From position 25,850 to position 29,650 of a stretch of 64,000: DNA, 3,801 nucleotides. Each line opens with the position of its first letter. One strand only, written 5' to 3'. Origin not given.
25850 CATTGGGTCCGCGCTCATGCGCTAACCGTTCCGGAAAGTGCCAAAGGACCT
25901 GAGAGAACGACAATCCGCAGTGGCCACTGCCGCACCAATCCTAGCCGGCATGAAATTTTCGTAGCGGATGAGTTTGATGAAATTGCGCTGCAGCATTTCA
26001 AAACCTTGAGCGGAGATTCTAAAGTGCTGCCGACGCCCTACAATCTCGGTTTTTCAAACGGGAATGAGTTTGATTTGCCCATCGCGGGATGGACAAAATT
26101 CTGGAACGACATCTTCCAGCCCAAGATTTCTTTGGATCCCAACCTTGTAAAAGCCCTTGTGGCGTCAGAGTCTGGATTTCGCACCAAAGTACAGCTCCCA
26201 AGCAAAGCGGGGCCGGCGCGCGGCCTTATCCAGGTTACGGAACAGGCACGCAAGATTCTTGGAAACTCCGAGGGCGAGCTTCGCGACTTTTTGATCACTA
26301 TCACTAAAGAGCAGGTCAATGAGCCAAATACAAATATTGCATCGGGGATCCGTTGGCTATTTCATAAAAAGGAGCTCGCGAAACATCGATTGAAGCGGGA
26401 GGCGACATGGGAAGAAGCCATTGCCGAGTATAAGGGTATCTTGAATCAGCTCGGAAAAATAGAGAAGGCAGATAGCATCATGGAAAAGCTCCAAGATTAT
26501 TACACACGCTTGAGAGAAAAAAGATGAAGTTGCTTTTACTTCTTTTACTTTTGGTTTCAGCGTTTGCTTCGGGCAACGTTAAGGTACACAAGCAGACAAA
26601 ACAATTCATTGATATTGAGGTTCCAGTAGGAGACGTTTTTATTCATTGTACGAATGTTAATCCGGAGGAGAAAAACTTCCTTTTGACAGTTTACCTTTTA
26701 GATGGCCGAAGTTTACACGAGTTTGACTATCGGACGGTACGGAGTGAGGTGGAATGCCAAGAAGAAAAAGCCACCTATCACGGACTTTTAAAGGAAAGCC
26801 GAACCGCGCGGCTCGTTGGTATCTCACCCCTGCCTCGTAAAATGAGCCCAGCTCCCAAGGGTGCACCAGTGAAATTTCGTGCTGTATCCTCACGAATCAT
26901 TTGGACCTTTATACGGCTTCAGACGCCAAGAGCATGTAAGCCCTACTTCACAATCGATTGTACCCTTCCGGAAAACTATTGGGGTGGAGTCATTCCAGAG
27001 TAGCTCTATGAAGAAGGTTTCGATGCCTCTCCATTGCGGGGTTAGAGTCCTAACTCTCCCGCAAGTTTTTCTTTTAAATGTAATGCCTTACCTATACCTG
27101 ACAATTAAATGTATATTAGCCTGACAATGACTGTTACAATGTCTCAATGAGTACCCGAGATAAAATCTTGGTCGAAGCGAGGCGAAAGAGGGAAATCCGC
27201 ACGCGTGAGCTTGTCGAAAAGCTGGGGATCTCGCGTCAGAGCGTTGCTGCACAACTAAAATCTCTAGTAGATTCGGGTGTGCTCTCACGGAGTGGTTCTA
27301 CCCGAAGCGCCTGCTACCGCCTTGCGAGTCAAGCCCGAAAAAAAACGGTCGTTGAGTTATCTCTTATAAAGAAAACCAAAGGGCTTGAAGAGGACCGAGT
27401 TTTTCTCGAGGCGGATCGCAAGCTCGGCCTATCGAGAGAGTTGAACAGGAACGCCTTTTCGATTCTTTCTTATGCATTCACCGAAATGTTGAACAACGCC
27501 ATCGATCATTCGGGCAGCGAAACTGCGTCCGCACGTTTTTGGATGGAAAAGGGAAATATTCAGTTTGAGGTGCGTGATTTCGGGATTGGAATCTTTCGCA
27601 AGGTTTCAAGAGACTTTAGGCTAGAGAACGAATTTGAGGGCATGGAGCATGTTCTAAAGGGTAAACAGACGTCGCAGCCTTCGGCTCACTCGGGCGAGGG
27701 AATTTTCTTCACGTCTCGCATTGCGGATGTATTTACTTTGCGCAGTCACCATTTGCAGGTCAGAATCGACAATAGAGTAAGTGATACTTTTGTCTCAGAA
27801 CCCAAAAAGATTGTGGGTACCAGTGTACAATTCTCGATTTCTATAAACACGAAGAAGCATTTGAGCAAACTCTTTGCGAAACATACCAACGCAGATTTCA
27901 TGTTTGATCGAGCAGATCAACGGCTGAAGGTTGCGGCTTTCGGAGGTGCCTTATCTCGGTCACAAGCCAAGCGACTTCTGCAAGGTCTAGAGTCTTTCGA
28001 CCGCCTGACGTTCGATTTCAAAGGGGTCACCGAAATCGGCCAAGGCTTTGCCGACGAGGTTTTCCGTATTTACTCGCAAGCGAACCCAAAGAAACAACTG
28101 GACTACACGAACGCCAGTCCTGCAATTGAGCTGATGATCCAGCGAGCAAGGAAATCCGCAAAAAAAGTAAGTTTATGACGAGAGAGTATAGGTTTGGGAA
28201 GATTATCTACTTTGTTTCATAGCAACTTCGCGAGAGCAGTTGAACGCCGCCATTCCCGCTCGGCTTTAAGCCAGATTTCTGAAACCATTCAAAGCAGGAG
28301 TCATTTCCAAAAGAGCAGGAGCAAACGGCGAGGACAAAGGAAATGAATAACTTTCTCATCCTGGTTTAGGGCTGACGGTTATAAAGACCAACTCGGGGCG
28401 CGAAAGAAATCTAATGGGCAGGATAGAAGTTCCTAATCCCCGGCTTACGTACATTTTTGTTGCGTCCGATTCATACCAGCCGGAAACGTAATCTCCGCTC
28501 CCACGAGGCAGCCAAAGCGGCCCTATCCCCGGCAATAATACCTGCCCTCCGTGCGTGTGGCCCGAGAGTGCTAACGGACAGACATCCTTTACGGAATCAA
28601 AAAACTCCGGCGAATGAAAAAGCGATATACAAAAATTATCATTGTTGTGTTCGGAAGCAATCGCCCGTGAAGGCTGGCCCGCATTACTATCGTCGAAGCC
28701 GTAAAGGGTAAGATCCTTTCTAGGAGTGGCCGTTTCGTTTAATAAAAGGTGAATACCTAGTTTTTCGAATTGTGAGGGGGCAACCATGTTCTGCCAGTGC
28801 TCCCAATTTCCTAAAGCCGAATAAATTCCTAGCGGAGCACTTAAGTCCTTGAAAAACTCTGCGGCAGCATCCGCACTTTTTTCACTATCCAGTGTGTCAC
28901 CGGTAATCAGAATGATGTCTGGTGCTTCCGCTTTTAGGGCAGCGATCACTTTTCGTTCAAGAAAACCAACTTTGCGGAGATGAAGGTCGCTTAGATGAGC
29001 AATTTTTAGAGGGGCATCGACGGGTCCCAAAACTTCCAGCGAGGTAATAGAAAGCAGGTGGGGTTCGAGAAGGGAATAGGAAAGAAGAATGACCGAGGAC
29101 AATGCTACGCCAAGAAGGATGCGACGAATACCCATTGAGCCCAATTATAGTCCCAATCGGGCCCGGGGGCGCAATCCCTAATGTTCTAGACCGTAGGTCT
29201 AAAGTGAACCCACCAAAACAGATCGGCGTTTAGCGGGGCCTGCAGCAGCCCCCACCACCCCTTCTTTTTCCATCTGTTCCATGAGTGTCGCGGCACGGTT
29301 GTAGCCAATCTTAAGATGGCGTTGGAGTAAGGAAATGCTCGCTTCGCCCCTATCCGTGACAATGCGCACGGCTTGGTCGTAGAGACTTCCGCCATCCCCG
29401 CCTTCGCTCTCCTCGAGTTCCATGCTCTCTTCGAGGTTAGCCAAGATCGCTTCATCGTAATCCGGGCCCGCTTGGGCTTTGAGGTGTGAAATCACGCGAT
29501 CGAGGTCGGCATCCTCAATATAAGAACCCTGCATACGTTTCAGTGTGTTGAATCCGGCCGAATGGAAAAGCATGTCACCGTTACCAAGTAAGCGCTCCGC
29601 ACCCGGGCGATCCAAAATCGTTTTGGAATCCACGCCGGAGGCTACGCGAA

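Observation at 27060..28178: One-component wHTH-GHKL kinase-STAS fusion with direct-repeat operator-like sites upstream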

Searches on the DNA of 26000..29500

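Call 65: search_rna_families(source=window, start=26000, end=29500, threshold=evalue, max_evalue=1)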
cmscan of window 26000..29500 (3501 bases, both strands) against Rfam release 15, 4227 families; matches with E-value up to 1: 0.
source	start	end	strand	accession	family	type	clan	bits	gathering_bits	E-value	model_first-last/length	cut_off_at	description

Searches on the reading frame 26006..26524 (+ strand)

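Call 54: search_protein_families(library=pfam, proteins=[window:26006-26524:+], max_evalue=0.001)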
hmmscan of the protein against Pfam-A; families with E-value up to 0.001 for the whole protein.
window:26006-26524:+ (173 aa): 1 family
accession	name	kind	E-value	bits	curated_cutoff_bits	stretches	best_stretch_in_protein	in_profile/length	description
PF01464.25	SLT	-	4.9e-08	33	21.3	1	42-156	11-108/117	Transglycosylase SLT domain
